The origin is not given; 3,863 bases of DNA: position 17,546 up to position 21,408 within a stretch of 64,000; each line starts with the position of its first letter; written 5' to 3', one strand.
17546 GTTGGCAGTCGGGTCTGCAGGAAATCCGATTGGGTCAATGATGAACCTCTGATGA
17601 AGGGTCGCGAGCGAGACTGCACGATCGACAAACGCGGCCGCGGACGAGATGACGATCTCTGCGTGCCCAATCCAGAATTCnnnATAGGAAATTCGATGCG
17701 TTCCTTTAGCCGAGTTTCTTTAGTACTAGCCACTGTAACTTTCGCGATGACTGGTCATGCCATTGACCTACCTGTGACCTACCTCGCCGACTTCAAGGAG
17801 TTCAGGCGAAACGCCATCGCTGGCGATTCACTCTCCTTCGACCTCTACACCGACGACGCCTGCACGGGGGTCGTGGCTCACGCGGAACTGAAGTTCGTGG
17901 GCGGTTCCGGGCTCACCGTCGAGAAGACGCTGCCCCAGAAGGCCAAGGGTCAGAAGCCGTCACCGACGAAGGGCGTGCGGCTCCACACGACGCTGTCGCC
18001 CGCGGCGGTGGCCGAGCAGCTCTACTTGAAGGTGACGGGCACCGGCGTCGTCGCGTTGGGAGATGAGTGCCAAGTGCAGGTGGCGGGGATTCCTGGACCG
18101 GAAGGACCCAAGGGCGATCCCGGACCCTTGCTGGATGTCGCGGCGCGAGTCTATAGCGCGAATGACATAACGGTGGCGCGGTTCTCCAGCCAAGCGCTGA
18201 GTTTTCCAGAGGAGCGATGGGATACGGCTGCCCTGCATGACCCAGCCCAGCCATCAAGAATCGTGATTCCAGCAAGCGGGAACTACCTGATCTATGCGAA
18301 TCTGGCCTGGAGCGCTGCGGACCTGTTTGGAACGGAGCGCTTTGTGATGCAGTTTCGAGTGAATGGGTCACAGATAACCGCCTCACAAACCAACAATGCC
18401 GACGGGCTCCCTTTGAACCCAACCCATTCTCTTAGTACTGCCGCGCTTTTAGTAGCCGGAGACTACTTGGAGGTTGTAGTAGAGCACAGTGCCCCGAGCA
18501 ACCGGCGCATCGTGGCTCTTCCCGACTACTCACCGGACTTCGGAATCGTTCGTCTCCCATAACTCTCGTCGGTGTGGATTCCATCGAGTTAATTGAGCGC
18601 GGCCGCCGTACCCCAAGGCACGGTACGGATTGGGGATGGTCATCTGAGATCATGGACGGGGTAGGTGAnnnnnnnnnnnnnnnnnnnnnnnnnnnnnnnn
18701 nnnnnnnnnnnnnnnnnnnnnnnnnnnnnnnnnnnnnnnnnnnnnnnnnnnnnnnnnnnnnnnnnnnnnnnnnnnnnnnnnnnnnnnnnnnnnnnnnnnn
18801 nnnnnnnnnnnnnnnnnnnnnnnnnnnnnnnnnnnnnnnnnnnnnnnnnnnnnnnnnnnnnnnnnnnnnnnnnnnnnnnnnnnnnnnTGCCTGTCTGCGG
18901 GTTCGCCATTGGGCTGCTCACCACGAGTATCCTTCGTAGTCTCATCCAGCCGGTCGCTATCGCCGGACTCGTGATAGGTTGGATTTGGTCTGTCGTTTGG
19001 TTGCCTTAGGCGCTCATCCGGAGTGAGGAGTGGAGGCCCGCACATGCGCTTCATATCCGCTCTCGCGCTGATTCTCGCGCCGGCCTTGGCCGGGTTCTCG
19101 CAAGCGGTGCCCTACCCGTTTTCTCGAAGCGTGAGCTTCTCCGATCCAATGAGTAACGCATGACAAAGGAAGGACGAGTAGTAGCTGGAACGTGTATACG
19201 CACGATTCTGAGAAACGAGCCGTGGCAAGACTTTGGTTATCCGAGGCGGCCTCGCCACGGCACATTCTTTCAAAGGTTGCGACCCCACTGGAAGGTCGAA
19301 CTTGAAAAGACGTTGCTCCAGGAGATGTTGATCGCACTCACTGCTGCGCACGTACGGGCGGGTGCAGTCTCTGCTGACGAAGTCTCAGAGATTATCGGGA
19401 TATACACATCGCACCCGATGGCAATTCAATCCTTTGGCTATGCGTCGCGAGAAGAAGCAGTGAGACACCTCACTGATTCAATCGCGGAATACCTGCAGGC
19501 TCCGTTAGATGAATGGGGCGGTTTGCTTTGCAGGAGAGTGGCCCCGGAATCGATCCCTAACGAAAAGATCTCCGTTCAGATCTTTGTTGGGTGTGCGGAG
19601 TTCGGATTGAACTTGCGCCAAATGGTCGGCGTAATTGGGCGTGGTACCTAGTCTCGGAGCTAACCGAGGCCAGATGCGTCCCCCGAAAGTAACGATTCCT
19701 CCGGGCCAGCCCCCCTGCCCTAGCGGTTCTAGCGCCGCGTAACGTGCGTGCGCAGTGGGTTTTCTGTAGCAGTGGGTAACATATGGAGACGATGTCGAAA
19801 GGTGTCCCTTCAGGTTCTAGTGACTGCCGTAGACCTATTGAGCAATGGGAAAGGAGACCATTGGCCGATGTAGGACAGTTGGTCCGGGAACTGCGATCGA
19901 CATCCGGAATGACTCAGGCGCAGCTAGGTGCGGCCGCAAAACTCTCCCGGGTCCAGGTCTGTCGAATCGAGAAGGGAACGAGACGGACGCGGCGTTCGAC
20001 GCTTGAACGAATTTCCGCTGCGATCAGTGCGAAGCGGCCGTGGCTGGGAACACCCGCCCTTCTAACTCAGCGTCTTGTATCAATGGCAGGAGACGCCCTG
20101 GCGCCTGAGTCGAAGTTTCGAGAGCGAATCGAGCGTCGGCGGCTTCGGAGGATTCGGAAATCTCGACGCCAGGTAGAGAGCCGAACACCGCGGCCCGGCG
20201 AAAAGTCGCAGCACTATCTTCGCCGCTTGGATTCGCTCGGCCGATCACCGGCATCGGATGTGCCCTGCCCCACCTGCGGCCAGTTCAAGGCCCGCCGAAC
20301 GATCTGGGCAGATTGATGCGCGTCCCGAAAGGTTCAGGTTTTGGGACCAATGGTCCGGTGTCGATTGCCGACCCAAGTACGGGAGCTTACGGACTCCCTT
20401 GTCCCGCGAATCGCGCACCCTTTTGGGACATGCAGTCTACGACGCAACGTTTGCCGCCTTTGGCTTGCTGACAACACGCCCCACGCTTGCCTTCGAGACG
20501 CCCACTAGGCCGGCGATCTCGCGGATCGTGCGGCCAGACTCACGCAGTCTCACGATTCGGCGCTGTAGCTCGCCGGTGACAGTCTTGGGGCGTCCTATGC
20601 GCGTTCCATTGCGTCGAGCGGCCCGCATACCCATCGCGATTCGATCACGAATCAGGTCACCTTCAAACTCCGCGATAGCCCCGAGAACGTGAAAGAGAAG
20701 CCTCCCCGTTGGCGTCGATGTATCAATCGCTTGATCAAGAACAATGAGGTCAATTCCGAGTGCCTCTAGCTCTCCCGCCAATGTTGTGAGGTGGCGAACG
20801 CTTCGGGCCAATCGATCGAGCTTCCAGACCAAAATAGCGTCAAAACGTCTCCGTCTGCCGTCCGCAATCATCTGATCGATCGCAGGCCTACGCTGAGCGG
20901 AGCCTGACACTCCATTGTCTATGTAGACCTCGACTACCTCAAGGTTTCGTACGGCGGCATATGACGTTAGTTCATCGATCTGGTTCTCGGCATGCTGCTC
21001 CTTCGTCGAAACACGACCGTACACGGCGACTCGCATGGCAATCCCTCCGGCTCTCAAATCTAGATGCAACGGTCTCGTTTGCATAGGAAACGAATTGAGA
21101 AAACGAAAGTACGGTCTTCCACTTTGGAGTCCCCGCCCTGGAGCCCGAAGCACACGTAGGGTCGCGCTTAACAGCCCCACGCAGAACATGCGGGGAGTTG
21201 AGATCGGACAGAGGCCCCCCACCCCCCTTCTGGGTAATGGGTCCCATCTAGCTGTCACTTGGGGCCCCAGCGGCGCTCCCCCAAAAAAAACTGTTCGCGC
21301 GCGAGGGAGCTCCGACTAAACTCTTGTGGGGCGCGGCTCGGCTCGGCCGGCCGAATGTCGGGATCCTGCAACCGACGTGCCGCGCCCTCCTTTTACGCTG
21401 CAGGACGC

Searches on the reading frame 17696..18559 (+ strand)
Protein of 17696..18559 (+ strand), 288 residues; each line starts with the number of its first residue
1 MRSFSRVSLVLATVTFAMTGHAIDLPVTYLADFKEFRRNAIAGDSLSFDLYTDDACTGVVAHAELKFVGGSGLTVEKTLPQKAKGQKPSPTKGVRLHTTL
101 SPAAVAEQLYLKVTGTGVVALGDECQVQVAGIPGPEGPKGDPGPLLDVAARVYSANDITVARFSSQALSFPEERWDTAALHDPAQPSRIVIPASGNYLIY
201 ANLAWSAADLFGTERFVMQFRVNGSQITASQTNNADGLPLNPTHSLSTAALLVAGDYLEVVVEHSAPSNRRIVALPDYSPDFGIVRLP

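Call 7: search_protein_families(library=pfam, max_evalue=0.1, proteins=[window:17696-18559:+])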
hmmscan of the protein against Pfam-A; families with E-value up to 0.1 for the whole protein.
window:17696-18559:+ (288 aa): 0 families

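Call 8: search_protein_families(library=ncbifam, max_evalue=0.1, proteins=[window:17696-18559:+])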
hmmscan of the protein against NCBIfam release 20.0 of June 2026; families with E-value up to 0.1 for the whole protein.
window:17696-18559:+ (288 aa): 0 families

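Call 14: find_homologous_proteins(query=window:17696-18559:+)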
Query window:17696-18559:+ (288 aa): 5 proteins with E <= 0.001 among 4522 candidates.
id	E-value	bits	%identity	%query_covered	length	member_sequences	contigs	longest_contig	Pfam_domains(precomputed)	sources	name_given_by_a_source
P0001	7.3e-187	638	100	100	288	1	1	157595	-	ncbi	-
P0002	8.4e-65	237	77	45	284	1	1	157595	-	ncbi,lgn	-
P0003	4.5e-56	209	49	82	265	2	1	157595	-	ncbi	-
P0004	3.9e-42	163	54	51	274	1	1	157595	-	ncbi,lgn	-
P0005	1.8e-13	69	40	40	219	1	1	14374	-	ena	-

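Call 15: find_encoding_contigs(protein=window:17696-18559:+, flank=10000, max_places=6)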
Protein window:17696-18559:+ (288 aa): no gene with exactly this product is on record in the collection.

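Call 17: find_encoding_contigs(protein=P0005, flank=10000)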
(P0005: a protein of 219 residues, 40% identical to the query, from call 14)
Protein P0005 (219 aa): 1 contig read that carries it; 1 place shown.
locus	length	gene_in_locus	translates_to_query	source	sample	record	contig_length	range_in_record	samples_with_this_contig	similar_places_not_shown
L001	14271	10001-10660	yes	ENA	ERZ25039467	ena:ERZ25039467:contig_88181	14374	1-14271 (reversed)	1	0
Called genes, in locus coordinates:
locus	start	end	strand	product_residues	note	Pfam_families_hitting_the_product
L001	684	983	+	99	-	PF01402:RHH_1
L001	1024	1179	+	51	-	-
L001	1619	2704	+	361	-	-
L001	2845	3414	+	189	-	PF00589:Phage_integrase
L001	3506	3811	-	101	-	-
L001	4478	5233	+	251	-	-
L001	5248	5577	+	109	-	-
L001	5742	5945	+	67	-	PF12651:RHH_3 (weak)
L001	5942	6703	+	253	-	PF00142:Fer4_NifH (faint), PF01656:CbiA, PF02374:ArsA_ATPase (faint), PF06564:CBP_BcsQ, PF09140:MipZ, PF10609:ParA, PF13614:AAA_31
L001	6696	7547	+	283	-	PF02195:ParB_N, PF17762:HTH_ParB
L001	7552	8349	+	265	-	PF04492:Phage_rep_O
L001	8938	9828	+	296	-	PF13814:Replic_Relax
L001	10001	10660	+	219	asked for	-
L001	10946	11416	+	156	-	-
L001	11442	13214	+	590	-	PF10412:TrwB_AAD_bind (faint), PF13401:AAA_22 (faint), PF12696:TraG-D_C (weak)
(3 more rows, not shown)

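Call 18: find_encoding_contigs(protein=P0001, flank=10000)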
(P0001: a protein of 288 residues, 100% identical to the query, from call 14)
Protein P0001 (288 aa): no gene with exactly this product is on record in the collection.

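Call 19: find_encoding_contigs(protein=P0002, flank=10000)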
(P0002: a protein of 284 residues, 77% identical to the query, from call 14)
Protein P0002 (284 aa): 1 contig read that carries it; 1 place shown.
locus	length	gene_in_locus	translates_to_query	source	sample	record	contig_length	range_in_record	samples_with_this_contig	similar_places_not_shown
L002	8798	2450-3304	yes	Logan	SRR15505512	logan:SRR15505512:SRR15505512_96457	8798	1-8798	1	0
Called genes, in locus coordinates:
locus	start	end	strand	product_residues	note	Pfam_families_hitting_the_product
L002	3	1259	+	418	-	?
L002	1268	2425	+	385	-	PF13385:Laminin_G_3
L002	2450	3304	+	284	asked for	-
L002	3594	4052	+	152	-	-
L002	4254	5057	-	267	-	-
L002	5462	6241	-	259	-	PF01471:PG_binding_1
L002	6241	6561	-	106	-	PF06291:Lambda_Bor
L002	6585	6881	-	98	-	PF06291:Lambda_Bor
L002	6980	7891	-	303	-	-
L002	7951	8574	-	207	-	-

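Call 36: search_protein_families(library=pfam, alignment_id=A4, max_evalue=0.001)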
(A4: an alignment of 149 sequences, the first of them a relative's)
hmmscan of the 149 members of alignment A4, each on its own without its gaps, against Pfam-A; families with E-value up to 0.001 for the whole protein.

A. member 1, P0001 (288 aa): 0 families

B. families by the number of members that match (of 149 scanned): 9 families
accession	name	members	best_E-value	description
PF01391.23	Collagen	20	1.2e-19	Collagen triple helix repeat (20 copies)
PF13884.11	Peptidase_S74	2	1.1e-14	Chaperone of endosialidase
PF03781.23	FGE-sulfatase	2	1.2e-14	Sulfatase-modifying factor enzyme 1-like domain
PF00805.28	Pentapeptide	1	7.3e-34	Pentapeptide repeats (8 copies)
PF02518.31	HATPase_c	1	1.2e-15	Histidine kinase-, DNA gyrase B-, and HSP90-like ATPase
PF13599.13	Pentapeptide_4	1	1.9e-15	Pentapeptide repeat region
PF13576.12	Pentapeptide_3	1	7.1e-14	Pentapeptide repeats (9 copies)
PF07484.17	Collar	1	9.2e-05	Phage Tail Collar Domain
PF04519.19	Bactofilin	1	0.00034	Polymer-forming cytoskeletal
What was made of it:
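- On Bdellovibrio MAT fibres: The wider family has varied heads (call 36).
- Closest known: Bdellovibrio bacteriovorus mosaic adhesive trimer. Same: Two B-N relatives also carry Peptidase_S74 (call 36).
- Heads include Collagen (20), Peptidase_S74 (2) and phage tail Collar (1) (call 36).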

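Call 41: find_related_loci(query=A5, collection=genome_contigs, flank=10000)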
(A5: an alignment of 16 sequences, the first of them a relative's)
Query A5 (288 aa) in genome_contigs; peptide patterns used: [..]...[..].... (x = any residue, [..] = any of these).
12 stretches matched a pattern; 4 encode a relative of the query (tblastn E <= 1e-3); 4 distinct loci.
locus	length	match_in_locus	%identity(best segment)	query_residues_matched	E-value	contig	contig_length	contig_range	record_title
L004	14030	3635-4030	37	1-136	5e-15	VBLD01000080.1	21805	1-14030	MAG: Deltaproteobacteria bacterium isolate DP_26 14_1009_16_30cm_scaffold_29948, whole genome shotgun sequence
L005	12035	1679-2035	37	10-131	6e-13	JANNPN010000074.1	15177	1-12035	MAG: Polyangiaceae bacterium isolate SOY_34_concoct_69 SOY_34_k141_2630473, whole genome shotgun sequence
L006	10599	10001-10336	38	22-136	2e-12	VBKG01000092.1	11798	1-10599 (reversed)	MAG: Deltaproteobacteria bacterium isolate DP_3 14_1009_13_30cm_scaffold_4272, whole genome shotgun sequence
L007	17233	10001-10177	37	100-162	2e-4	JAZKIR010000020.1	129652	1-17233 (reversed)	MAG: Pseudomonadota bacterium isolate ADI_DC_SW_02_SPN_11032020-bin055 DCSW02SPN_B055_0_000000000020, whole genome shotg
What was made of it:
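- Tried and rejected: The window's genome was not among the species representatives scanned (call 41). The genome-scan B-N relatives that carry a B-N domain (L004-L006) lie in Polyangiaceae and 'Deltaproteobacteria' MAGs (call 41), so a Myxococcota-like source is likely but not shown.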

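Call 62: search_protein_families(library=phrogs, max_evalue=0.01, proteins=[window:17696-18559:+])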
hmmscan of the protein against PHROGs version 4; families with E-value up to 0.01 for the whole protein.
window:17696-18559:+ (288 aa): 1 family
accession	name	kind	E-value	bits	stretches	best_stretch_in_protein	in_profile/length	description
phrog_2826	-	unknown function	0.0014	18.4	1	168-274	409-517/536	-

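Call 64: predict_structure(alignment_id=A9)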
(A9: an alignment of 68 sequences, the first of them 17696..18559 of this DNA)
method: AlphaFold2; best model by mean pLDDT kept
length: 288 residues; sequences in the alignment: 68
mean_pLDDT: 66.9   pTM: 0.54
mean pLDDT of the five models: 66.9, 65.9, 64.8, 64.3, 64.0
residues with pLDDT >= 90: 82; 70-90: 33; 50-70: 88; < 50: 85
segments of 3 or more residues with pLDDT < 50: 135-146, 168-183, 204-215, 237-245, 247-252, 264-288
pLDDT, mean of each block of 10 residues (from residue 1): 58 64 90 97 96 95 88 91 85 95 88 97 91 50 50 70 56 33 52 58 43 49 66 48 46 55 48 42 36
secondary structure, 60 per line:
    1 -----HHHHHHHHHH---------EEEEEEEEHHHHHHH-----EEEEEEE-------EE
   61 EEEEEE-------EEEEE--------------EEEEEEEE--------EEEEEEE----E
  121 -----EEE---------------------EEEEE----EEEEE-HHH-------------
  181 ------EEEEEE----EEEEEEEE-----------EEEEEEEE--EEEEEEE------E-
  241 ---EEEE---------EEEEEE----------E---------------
elements in order: H6-15 E25-32 H33-39 E45-51 E59-66 E74-78 E93-100 E109-115 E126-128 E150-154 E159-163 E187-192 E197-204 E216-223 E226-232 E244-247 E257-262
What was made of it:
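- On Bacterial collagen-like / C1q-headed proteins (BclA type): The AlphaFold2 head has pLDDT 33-70 (call 64).
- The AlphaFold2 N-domain has pLDDT 85-97 and is a beta-sandwich (call 64).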

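Call 67: fold_search(model_id=the predicted structure, library=pdb)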
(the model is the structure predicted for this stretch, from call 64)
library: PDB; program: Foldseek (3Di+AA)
matches with E <= 10: 669; with E <= 0.001: 0
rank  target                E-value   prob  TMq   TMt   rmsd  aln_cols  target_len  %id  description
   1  9jzq_A                2.7e-02  0.23  0.17  0.20  14.5       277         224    9  The glycoprotein E of Varicella-Zoster Virus in complex with WLL-1/WLL-28 Fab (released 2025-09-03)
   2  8xse_H                4.3e-02  0.13  0.13  0.15  17.5       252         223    9  SARS-CoV-2 RBD + IMCAS-123 + IMCAS-72 Fab (released 2024-07-17)
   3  6ywd_A                7.0e-02  0.16  0.17  0.19  16.9       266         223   11  De novo designed protein 4H_01 in complex with Mota antibody (released 2020-10-07)
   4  8h2i_bG               8.7e-02  0.05  0.11  0.07  27.9       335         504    9  Near-atomic structure of five-fold averaged PBCV-1 capsid (released 2022-11-16)
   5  6plk_H                9.7e-02  0.13  0.16  0.19  16.8       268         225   13  Crystal structure of ZIKV-116 Fab in complex with ZIKV envelope DIII (released 2019-11-20)
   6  8rmx_E                1.0e-01  0.18  0.18  0.22  16.2       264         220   13  Transglutaminase 3 in complex with DH patient-derived Fab DH63-A02 (released 2025-03-12)
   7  8xx0_H                1.0e-01  0.16  0.18  0.22  15.6       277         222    8  Crystal structure of anti-IgE antibody HMK-12 Fab complexed with IgE F(ab')2 (released 2024-07-31)
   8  3h0t_B                1.1e-01  0.08  0.12  0.15  17.3       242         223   10  Hepcidin-Fab complex (released 2009-06-23)
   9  4r0l_C                1.3e-01  0.38  0.15  0.28   8.5       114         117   10  Anti-canine CD28 antibody, 1C6, bound canine CD28 (released 2015-07-08)
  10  3l5w_H                1.3e-01  0.12  0.17  0.20  16.3       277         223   11  Crystal structure of the complex between IL-13 and C836 FAB (released 2010-04-14)
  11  8vuz_H                1.3e-01  0.12  0.15  0.18  15.9       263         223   10  L5A7 Fab bound to 28H6E11 anti-idiotype Fab (released 2024-05-22)
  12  8jeo_B                1.3e-01  0.09  0.14  0.17  13.9       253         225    9  Crystal structure of TIGIT in complexed with Tiragolumab (released 2024-02-28)
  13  6uta_H                1.5e-01  0.08  0.14  0.17  15.1       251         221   12  Crystal structure of Z004 iGL Fab in complex with ZIKV EDIII (released 2020-04-15)
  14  8udr_D                1.6e-01  0.08  0.14  0.17  14.2       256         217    9  Structure of the P1B7 antibody bound to the Sotorasib-modified KRas G12C peptide presented by the A*03:01 MHC I comple (released 2024-10-16)
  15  7tqg_H                1.6e-01  0.08  0.16  0.18  16.5       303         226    8  Crystal Structure of IOMA Fab inferred germline (released 2023-03-01)
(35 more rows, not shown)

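Call 76: find_encoding_contigs(protein=P0004, flank=10000, max_places=4)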
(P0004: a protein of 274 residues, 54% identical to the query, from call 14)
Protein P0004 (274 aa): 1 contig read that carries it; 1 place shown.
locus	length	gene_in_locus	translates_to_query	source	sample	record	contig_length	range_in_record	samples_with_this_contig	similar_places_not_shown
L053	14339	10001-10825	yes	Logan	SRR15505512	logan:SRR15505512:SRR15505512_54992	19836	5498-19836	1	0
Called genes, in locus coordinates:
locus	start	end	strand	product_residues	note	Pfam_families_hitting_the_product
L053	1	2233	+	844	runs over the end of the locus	-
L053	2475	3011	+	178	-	-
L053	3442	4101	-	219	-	-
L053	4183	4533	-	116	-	-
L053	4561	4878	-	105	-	-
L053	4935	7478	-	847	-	PF10459:Peptidase_S46 (faint), PF00089:Trypsin, PF13365:Trypsin_2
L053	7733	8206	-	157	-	PF00565:SNase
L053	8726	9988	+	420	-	PF13385:Laminin_G_3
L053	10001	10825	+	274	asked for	-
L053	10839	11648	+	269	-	-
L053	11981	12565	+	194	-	-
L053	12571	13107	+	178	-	PF00565:SNase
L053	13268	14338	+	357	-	?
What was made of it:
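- Tried and rejected: The NCBI record could not be retrieved (calls 15, 18); only Logan contigs from run SRR15505512 were found (calls 19, 76).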

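Call 83: fold_search(model_id=the predicted structure, library=viral)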
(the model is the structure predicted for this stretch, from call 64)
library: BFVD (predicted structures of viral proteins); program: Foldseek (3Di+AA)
matches with E <= 10: 523; with E <= 0.001: 0
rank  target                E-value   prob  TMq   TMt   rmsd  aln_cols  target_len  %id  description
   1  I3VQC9                1.0e-02  0.20  0.14  0.16  20.4       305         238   10  B132 [miniopterid betaherpesvirus 1]
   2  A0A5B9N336            1.6e-02  0.12  0.12  0.07  19.6       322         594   10  Long tail fiber protein Gp37 [Shigella phage JK38]
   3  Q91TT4                3.2e-02  0.38  0.13  0.19  11.2       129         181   11  T22.5 [Tupaiid herpesvirus 1 (strain 1)]
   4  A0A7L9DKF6            3.8e-02  0.38  0.18  0.17  15.4       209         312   18  ORF10 [Passerine adenovirus 1]
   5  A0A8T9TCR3            4.0e-02  0.12  0.14  0.12  19.2       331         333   10  (no name in the UniProt tables at hand)
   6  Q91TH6                5.0e-02  0.08  0.12  0.12  25.0       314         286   13  T121.4 [Tupaiid herpesvirus 1 (strain 1)]
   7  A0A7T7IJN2            6.2e-02  0.14  0.16  0.15  19.4       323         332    8  (no name in the UniProt tables at hand)
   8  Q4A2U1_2              6.9e-02  0.11  0.17  0.05  22.5       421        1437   10  Putative membrane protein [Emiliania huxleyi virus 86 (isolate United Kingdom/English Channel/1999)]
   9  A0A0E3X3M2            7.6e-02  0.11  0.14  0.12  21.9       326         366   10  B166 [Rat cytomegalovirus (isolate England)]
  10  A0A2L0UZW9            8.0e-02  0.18  0.18  0.09  17.2       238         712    9  Uncharacterized protein [Agrobacterium phage Atu_ph07]
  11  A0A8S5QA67            9.5e-02  0.09  0.15  0.08  22.2       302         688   10  Uncharacterized protein [Siphoviridae sp. ctdcr45]
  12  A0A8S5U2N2            1.0e-01  0.15  0.18  0.16  21.7       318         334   11  Uncharacterized protein [Podoviridae sp. ctCDM29]
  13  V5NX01                1.0e-01  0.08  0.15  0.09  25.9       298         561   10  Hypothetical V-set protein [Chelonid alphaherpesvirus 5]
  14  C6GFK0                1.2e-01  0.08  0.12  0.13  23.9       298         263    9  p29 [Carrot yellow leaf virus]
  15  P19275                1.2e-01  0.06  0.12  0.08  23.7       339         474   11  Viral protein TPX [Thermoproteus tenax virus 1 (strain VT3)]
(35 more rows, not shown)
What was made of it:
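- Tried and rejected: Foldseek against BFVD gave nothing below 1e-3 (call 83).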

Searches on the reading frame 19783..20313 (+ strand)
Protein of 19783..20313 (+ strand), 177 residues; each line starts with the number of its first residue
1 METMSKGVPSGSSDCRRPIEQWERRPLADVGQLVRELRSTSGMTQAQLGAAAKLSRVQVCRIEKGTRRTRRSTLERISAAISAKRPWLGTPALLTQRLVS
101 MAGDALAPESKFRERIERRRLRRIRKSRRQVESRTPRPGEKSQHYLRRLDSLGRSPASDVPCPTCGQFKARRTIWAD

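Call 30: search_protein_families(library=pfam, max_evalue=0.01, proteins=[window:19783-20313:+])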
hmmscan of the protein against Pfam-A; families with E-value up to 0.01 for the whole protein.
window:19783-20313:+ (177 aa): 3 families
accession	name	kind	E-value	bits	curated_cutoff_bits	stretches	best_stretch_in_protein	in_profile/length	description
PF13560.12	HTH_31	-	1.4e-08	35.3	27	1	30-80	2-53/64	Helix-turn-helix domain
PF01381.28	HTH_3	-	5.9e-06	26.7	23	1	35-81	2-48/55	Helix-turn-helix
PF13443.12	HTH_26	-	0.0025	18.5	22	1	35-81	3-50/63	Cro/C1-type HTH DNA-binding domain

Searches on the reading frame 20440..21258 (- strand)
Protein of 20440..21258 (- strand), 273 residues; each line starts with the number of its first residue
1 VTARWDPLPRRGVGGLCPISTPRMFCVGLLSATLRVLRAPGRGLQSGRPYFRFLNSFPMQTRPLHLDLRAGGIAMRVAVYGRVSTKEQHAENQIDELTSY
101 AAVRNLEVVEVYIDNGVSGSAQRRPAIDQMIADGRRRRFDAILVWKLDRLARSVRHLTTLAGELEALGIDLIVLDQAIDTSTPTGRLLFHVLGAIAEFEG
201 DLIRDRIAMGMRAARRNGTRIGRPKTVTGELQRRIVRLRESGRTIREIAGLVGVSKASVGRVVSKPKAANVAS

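Call 30: search_protein_families(library=pfam, max_evalue=0.01, proteins=[window:20440-21258:-])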
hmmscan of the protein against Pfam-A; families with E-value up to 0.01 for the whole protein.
window:20440-21258:- (273 aa): 9 families
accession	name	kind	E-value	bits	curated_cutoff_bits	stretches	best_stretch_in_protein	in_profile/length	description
PF00239.26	Resolvase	-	1.4e-45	155.4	23.3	1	77-219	1-144/145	Resolvase, N terminal domain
PF02796.21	HTH_7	-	4.4e-06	27.2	23.8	1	222-264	1-43/45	Helix-turn-helix domain of resolvase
PF25787.1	HTH_SB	-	3.1e-05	24.1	43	1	222-269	2-49/53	Sleeping Beauty transposase HTH domain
PF13565.12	HTH_32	-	0.00031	21.7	33.7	1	215-262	17-72/73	Homeodomain-like domain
PF13384.12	HTH_23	-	0.00093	19.4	24.6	1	233-264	8-39/50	Homeodomain-like domain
PF00356.27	LacI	-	0.0012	19.1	27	1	244-267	1-24/46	Bacterial regulatory proteins, lacI family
PF13936.12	HTH_38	-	0.0016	18.6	27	1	230-264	8-42/44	Helix-turn-helix domain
PF13518.12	HTH_28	-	0.0028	18.1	25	1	233-264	3-34/52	Helix-turn-helix domain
PF08281.18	Sigma70_r4_2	-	0.0036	17.3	25.7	1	230-260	13-44/54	Sigma-70, region 4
